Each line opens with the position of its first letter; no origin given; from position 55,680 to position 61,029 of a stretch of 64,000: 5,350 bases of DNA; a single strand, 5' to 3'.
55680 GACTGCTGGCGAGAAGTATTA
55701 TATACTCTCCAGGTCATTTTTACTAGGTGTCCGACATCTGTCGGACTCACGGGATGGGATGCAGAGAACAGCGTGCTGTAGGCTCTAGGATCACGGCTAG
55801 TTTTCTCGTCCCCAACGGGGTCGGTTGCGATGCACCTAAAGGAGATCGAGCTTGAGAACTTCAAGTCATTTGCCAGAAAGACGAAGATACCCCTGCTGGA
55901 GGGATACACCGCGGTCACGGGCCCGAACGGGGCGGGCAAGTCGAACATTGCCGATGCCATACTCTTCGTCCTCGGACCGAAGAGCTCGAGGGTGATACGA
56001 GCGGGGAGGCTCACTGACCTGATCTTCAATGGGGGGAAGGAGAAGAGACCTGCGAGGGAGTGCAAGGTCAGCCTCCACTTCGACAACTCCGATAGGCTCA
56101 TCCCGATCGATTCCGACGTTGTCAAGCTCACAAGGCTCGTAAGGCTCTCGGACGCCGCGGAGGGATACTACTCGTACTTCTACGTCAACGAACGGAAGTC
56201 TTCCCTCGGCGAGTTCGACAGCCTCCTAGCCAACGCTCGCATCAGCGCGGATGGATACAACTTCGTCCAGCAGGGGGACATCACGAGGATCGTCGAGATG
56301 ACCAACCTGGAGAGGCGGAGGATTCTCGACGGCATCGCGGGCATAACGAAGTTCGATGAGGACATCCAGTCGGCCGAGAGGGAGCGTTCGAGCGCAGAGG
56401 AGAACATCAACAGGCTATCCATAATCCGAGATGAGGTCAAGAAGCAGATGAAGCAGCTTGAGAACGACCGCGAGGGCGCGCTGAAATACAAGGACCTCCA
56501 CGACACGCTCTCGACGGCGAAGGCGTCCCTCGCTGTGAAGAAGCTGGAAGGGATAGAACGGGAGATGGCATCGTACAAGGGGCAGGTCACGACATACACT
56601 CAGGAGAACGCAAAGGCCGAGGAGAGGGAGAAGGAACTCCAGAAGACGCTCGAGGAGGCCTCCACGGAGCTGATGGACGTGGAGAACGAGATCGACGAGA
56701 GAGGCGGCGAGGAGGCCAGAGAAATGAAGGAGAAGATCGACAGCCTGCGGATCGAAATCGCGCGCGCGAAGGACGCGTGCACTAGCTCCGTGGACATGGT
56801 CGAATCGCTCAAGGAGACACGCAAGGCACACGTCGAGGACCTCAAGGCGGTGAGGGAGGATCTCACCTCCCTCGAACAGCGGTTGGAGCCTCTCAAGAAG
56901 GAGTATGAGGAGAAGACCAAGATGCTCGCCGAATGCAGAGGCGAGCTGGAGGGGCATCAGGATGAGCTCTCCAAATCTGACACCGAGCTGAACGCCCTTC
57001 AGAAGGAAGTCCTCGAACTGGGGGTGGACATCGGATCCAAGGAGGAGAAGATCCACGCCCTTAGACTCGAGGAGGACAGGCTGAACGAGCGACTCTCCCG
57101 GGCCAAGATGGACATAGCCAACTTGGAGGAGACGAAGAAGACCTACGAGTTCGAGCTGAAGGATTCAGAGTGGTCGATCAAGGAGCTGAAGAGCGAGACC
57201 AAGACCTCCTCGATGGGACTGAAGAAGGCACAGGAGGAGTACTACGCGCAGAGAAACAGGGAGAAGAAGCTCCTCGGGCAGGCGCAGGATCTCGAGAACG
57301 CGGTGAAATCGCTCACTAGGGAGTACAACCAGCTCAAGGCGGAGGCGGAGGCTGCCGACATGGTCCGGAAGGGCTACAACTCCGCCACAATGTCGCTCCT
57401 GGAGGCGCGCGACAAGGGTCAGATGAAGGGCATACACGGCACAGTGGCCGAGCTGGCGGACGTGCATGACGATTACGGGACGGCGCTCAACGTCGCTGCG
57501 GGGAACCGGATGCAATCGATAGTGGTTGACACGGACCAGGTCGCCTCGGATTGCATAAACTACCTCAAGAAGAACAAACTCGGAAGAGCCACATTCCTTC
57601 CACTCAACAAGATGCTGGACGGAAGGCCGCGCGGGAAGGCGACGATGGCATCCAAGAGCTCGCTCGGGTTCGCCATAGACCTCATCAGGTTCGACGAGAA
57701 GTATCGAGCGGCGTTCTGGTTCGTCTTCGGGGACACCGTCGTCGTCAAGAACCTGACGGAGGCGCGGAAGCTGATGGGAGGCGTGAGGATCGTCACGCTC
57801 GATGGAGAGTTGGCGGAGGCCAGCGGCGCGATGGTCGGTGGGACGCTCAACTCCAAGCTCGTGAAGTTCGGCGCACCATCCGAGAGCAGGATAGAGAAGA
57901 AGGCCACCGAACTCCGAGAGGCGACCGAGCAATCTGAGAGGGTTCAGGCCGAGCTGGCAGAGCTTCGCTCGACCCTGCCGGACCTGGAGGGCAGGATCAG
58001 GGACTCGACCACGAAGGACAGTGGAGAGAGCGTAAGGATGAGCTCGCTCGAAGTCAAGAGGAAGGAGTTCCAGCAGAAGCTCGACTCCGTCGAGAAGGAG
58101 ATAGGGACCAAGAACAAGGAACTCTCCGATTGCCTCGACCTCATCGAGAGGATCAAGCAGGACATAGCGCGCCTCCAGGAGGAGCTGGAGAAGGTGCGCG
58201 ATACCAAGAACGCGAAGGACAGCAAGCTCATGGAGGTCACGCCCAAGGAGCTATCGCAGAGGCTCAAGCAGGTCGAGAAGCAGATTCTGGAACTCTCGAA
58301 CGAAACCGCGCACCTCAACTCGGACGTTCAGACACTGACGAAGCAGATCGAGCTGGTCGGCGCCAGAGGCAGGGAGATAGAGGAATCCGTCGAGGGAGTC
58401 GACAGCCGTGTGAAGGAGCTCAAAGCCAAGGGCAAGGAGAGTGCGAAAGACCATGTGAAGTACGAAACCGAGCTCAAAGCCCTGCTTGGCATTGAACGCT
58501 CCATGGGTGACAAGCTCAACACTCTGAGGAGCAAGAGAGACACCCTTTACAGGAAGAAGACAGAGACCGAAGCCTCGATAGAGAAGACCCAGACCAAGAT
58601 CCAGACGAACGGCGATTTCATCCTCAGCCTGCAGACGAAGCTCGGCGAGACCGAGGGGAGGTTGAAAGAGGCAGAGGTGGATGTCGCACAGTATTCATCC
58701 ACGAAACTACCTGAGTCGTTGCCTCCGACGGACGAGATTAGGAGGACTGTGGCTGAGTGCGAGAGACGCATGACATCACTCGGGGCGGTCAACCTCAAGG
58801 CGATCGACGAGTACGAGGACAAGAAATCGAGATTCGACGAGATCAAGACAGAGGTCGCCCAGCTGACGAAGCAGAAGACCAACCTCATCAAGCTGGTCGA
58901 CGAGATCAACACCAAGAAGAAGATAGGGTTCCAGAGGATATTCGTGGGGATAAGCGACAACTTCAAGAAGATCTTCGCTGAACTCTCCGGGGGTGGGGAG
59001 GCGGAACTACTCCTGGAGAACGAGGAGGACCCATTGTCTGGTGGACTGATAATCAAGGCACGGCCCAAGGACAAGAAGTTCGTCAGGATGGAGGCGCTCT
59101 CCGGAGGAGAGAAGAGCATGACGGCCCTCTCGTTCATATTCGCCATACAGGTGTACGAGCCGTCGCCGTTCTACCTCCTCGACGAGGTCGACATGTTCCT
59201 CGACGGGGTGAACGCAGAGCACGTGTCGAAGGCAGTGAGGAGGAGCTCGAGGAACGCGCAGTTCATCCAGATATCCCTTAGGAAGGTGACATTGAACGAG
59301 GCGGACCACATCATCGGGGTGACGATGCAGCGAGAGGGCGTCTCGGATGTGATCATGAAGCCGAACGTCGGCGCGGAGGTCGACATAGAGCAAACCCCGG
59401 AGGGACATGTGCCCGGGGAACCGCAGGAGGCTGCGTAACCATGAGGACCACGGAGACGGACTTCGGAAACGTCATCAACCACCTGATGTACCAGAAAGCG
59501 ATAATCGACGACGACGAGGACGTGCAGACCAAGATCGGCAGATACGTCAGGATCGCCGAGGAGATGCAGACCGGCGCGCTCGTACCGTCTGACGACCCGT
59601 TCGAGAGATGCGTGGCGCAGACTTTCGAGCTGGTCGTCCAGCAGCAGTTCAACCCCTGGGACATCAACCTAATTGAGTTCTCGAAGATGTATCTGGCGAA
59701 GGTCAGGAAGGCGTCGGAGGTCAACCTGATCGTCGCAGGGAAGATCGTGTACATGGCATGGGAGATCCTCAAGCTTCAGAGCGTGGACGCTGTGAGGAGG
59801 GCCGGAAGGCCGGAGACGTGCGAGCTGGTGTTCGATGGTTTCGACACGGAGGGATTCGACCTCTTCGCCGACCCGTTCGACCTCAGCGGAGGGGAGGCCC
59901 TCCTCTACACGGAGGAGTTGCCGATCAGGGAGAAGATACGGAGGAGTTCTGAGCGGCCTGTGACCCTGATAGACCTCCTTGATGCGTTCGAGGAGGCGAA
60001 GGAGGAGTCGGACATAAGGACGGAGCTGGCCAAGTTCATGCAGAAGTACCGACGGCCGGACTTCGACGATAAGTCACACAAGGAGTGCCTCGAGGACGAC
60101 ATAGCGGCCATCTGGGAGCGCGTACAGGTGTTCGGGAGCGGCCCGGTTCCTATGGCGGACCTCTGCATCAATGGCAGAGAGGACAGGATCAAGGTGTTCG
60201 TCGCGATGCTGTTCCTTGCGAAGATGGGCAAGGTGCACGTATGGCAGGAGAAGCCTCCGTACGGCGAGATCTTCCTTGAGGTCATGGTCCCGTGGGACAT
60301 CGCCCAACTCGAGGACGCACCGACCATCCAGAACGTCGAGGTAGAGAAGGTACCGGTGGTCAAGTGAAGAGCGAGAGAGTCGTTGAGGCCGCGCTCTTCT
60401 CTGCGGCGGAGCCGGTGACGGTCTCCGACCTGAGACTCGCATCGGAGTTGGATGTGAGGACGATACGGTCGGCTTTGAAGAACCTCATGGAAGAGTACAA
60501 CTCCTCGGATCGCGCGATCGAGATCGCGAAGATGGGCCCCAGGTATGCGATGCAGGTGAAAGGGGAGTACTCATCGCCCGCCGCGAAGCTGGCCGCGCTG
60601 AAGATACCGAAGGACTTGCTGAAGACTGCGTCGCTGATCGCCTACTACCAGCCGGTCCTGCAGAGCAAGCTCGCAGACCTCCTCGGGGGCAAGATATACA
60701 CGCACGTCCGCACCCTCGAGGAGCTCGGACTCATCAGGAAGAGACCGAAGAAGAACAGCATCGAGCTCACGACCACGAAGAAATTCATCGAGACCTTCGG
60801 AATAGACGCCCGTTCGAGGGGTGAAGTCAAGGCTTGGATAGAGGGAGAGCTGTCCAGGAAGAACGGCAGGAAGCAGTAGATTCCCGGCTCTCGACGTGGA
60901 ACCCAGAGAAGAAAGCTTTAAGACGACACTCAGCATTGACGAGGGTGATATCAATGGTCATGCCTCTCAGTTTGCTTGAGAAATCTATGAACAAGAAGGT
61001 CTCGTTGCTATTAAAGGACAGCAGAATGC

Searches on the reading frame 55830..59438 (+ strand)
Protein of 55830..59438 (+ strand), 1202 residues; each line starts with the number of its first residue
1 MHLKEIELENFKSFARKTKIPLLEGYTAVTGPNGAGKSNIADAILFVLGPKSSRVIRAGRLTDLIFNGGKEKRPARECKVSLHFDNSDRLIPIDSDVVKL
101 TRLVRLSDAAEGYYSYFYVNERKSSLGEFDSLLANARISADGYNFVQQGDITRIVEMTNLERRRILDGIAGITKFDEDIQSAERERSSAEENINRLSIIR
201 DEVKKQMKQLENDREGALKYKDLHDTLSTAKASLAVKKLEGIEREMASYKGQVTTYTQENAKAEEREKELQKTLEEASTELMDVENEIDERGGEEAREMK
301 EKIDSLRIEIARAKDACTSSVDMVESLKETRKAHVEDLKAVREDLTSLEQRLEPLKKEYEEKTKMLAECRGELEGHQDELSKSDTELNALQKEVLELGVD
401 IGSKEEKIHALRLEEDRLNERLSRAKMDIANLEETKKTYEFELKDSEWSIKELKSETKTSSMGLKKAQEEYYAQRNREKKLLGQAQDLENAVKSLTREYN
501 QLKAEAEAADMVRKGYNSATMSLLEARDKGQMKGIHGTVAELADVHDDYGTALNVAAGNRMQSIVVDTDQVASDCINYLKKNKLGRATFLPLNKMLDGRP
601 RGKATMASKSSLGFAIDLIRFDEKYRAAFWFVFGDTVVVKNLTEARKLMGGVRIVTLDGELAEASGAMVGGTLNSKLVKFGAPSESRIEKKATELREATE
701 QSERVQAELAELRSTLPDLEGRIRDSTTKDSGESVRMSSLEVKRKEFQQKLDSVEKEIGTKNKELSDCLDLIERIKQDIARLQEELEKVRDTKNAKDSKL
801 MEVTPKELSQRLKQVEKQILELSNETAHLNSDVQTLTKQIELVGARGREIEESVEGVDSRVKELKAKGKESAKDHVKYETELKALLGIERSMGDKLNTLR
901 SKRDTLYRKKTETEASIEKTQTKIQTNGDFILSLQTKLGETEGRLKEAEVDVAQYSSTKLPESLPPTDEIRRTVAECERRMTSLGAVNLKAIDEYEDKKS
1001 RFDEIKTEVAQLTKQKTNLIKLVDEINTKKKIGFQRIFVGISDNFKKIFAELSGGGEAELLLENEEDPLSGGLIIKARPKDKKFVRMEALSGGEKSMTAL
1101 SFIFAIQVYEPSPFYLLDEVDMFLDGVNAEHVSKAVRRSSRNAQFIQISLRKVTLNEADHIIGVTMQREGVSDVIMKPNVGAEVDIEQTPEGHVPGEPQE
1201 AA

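Call 80: search_protein_families(library=pfam, proteins=[window:55830-59438:+], max_evalue=0.0001)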
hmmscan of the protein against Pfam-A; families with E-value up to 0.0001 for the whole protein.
window:55830-59438:+ (1202 aa): 5 families
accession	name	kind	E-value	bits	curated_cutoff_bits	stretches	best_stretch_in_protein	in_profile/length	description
PF02463.25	SMC_N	-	6e-63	212.7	40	1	2-1172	1-219/220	RecF/RecN/SMC N terminal domain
PF06470.18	SMC_hinge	-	1.5e-35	122.5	22.5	1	533-648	2-115/116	SMC proteins Flexible Hinge Domain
PF13175.12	AAA_15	-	2.6e-14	54.1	32.1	1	1-293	1-265/374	AAA ATPase domain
PF13304.12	AAA_21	-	2.8e-08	34.6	27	0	27-50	2-25/304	AAA domain, putative AbiEii toxin, Type IV TA system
PF13555.12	AAA_29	-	5.1e-08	33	27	1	3-52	1-50/61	P-loop containing region of AAA domain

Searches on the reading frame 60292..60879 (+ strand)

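Call 80: search_protein_families(library=pfam, proteins=[window:60292-60879:+], max_evalue=0.0001)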
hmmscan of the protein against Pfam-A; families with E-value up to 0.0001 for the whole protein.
window:60292-60879:+ (195 aa): 1 family
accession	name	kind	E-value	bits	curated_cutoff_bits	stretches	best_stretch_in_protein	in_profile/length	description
PF04079.22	SMC_ScpB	-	8e-32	110.5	27.4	1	30-173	2-153/160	Segregation and condensation complex subunit ScpB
